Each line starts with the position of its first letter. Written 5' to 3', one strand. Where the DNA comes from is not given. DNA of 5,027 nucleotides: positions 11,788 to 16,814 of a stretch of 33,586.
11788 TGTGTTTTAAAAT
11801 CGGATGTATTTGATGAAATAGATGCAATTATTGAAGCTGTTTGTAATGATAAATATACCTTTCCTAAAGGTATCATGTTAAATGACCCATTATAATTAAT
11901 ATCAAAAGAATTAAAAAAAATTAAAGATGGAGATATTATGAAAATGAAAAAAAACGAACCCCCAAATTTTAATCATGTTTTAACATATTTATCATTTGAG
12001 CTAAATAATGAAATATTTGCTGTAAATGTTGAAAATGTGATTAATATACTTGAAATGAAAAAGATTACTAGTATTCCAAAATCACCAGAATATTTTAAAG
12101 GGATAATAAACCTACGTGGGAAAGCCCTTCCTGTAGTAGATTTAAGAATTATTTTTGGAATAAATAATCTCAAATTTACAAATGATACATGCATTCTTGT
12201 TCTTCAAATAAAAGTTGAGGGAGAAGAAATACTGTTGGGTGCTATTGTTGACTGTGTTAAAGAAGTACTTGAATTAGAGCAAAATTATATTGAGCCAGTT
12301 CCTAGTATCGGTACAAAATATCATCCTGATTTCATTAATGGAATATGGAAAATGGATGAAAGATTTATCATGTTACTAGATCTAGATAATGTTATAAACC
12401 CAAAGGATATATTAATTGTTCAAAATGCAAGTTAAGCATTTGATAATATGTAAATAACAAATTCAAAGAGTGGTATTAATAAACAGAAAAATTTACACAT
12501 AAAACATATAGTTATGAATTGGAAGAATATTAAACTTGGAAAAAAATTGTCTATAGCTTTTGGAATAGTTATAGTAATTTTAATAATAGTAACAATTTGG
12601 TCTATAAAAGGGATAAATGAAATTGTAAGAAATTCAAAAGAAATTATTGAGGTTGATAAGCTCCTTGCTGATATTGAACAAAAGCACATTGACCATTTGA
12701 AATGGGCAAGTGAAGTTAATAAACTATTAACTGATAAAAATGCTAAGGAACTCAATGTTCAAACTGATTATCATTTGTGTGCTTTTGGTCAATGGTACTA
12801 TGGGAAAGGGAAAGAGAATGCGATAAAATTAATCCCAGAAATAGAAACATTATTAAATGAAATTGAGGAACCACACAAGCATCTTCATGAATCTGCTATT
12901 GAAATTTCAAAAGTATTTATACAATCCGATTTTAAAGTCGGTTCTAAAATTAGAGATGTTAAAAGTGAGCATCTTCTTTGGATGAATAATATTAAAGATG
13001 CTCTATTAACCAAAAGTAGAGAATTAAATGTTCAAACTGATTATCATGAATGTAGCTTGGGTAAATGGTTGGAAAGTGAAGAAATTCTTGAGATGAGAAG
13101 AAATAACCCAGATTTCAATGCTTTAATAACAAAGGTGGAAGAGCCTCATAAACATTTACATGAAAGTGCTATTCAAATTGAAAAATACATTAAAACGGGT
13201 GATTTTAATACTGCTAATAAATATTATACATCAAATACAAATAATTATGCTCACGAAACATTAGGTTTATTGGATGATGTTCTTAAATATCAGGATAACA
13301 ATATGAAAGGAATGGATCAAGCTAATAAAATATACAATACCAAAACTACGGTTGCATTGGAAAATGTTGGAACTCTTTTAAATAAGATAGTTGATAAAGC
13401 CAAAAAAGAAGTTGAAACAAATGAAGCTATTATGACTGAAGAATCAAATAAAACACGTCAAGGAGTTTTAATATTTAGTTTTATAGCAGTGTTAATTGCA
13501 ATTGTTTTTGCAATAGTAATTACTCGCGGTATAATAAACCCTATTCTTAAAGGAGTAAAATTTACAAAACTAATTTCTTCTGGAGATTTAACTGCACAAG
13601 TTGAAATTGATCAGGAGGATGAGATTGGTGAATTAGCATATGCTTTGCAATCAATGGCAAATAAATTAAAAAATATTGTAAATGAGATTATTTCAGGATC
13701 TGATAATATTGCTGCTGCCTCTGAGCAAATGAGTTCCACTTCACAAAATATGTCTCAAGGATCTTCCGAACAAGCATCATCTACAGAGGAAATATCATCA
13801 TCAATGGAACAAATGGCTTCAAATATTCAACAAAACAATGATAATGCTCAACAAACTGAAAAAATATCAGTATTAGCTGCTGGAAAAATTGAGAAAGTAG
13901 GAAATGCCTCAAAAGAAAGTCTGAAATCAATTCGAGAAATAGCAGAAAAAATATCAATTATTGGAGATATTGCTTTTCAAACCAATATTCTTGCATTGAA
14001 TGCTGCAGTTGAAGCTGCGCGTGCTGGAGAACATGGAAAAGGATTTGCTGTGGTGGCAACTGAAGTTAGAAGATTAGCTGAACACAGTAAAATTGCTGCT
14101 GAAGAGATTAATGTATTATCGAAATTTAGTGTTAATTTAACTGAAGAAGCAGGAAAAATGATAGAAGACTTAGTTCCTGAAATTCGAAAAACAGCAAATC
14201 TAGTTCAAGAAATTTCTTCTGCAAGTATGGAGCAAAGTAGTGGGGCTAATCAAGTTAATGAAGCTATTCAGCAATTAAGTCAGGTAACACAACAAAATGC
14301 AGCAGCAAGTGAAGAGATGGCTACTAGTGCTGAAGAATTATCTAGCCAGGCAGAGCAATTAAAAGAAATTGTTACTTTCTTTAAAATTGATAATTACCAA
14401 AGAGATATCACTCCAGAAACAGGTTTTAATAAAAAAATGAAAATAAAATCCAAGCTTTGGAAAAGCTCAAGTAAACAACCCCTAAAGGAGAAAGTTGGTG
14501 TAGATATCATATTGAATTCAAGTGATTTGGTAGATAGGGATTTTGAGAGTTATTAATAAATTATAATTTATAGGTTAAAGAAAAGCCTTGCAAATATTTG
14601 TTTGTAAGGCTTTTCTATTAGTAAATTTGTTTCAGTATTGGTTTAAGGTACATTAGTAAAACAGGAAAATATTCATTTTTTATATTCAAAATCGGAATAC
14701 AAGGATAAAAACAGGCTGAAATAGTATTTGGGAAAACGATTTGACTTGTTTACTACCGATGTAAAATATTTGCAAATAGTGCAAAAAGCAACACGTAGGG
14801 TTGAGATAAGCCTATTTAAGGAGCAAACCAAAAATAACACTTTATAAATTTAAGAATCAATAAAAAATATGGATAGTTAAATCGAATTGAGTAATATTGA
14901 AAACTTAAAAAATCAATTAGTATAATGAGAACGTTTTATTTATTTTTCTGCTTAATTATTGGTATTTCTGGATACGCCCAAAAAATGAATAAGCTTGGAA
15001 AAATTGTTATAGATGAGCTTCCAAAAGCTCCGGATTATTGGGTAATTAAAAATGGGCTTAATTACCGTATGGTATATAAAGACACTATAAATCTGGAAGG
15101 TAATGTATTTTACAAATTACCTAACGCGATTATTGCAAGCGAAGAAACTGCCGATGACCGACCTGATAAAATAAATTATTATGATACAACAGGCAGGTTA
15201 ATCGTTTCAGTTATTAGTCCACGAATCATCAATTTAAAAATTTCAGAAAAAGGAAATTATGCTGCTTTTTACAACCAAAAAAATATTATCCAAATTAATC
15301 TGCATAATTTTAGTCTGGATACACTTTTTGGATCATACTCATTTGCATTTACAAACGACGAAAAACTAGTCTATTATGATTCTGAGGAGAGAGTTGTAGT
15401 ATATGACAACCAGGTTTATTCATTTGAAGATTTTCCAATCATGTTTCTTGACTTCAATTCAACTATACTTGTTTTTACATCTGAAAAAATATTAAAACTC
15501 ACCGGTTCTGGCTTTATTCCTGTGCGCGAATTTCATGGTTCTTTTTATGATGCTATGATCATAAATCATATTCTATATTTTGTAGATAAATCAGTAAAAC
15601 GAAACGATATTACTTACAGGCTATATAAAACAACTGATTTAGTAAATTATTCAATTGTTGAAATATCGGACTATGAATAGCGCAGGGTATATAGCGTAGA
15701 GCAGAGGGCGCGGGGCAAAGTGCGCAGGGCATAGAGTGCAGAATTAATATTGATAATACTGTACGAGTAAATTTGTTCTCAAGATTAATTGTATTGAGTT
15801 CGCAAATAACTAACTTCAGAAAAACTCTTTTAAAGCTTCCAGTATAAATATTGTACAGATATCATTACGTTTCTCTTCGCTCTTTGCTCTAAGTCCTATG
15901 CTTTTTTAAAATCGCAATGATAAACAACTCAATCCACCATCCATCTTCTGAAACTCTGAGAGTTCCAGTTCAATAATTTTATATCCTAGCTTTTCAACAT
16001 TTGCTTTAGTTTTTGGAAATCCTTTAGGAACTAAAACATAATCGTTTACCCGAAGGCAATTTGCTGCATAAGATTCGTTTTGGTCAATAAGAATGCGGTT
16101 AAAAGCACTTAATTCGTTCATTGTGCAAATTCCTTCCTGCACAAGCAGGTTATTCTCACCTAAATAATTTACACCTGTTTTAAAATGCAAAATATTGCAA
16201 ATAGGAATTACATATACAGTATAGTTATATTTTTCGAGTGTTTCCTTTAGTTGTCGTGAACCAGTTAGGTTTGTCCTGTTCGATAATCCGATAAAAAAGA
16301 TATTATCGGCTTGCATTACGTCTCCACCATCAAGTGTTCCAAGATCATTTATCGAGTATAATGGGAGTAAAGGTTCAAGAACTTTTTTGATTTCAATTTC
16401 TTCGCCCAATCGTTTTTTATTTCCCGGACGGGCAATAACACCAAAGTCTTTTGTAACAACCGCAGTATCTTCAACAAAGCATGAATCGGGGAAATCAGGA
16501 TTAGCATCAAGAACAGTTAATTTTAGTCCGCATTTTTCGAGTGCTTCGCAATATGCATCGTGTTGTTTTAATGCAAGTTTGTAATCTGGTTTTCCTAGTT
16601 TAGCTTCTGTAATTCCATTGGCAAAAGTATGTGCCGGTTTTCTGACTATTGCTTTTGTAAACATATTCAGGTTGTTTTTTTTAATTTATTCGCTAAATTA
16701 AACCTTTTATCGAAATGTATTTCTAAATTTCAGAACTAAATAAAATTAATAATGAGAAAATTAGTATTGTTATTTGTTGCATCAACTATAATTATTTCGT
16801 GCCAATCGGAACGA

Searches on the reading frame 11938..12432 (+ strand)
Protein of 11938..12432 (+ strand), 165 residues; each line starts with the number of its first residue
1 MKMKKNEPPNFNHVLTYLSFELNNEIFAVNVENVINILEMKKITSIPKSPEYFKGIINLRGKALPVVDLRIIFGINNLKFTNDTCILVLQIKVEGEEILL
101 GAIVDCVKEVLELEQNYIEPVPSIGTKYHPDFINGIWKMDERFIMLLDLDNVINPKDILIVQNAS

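Call 71: search_protein_families(library=pfam, proteins=[window:11938-12432:+], max_evalue=0.0001)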
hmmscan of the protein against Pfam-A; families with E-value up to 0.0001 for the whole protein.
window:11938-12432:+ (165 aa): 1 family
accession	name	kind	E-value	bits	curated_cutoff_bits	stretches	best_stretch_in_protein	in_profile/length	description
PF01584.24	CheW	-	1.1e-32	112.9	23.5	1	17-154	2-135/138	CheW-like domain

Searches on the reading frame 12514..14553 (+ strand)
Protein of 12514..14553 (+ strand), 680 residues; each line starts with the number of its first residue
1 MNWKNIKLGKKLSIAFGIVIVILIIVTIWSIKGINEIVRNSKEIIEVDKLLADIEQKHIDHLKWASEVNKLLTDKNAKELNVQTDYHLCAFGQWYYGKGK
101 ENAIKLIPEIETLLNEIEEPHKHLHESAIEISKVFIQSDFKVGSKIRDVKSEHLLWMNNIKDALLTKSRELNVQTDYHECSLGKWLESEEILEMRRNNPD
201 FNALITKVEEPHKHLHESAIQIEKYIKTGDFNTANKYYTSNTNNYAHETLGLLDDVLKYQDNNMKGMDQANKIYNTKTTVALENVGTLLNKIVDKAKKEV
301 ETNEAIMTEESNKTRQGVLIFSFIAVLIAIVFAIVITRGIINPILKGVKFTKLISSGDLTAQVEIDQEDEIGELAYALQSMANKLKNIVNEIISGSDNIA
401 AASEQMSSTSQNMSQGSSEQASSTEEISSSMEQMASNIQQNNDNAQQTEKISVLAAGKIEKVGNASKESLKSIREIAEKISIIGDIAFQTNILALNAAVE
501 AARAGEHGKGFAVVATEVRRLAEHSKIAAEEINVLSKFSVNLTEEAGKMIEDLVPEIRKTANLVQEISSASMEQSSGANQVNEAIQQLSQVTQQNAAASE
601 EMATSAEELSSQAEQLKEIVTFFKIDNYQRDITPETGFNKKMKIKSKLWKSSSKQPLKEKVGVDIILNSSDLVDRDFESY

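Call 72: search_protein_families(library=pfam, proteins=[window:12514-14553:+], max_evalue=0.0001)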
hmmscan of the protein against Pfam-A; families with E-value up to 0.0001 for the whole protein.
window:12514-14553:+ (680 aa): 3 families
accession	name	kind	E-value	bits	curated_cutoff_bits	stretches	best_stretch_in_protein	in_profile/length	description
PF00015.26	MCPsignal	-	2.8e-31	109.1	34.6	1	444-610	3-169/172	Methyl-accepting chemotaxis protein (MCP) signalling domain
PF13682.11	CZB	-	8e-30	103.4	29.4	2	61-131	1-63/64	Chemoreceptor zinc-binding domain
PF00672.30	HAMP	-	4.3e-07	30.6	25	1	354-386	20-52/53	HAMP domain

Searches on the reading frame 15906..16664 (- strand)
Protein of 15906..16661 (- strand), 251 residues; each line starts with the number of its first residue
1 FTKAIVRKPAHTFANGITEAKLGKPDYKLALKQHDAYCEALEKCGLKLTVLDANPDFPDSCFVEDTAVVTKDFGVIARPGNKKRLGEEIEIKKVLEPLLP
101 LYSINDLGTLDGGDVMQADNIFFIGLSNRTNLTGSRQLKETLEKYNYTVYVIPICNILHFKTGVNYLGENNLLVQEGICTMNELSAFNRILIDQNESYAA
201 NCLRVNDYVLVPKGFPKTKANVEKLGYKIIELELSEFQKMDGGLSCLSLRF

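Call 40: search_protein_families(library=ncbifam, proteins=[window:15906-16661:-], max_evalue=1)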
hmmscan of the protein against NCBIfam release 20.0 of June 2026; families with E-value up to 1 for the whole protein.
window:15906-16661:- (251 aa): 7 families
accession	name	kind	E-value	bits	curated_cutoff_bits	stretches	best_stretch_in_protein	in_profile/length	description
NF045658.1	DiMArgaseDdah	equivalog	2e-79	267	450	1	1-251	2-254/254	dimethylargininase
NF045660.1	DiMthArgaseDdahStm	equivalog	3.2e-51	174.5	340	1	4-250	2-248/249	dimethylargininase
NF045659.1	DiMArgaseDdahMtb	equivalog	3.9e-09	36.1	300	1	26-249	51-281/283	dimethylargininase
NF052232.1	Arg_dihydro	equivalog_domain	1.3e-08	34.5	450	1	19-250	24-266/266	arginine dihydrolase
NF052231.1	bifunc_ArgZ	exception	5.9e-08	31.3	1025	1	20-250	27-268/696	bifunctional arginine dihydrolase/ornithine cyclodeaminase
TIGR01078.1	arcA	equivalog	0.00037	19.4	489.1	1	106-154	209-261/408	arginine deiminase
NF002381.0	PRK01388.1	subfamily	0.00052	19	414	1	106-153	210-260/405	arginine deiminase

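Call 72: search_protein_families(library=pfam, proteins=[window:15909-16664:-], max_evalue=0.0001)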
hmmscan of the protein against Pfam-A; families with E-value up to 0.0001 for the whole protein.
window:15909-16664:- (252 aa): 2 families
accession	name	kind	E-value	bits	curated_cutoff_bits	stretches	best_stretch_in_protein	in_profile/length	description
PF02274.22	ADI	-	1e-07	31.8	22.8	0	109-184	184-265/377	Arginine deiminase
PF19420.4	DDAH_eukar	-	4e-06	26.7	23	1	29-150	26-164/291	N,N dimethylarginine dimethylhydrolase, eukaryotic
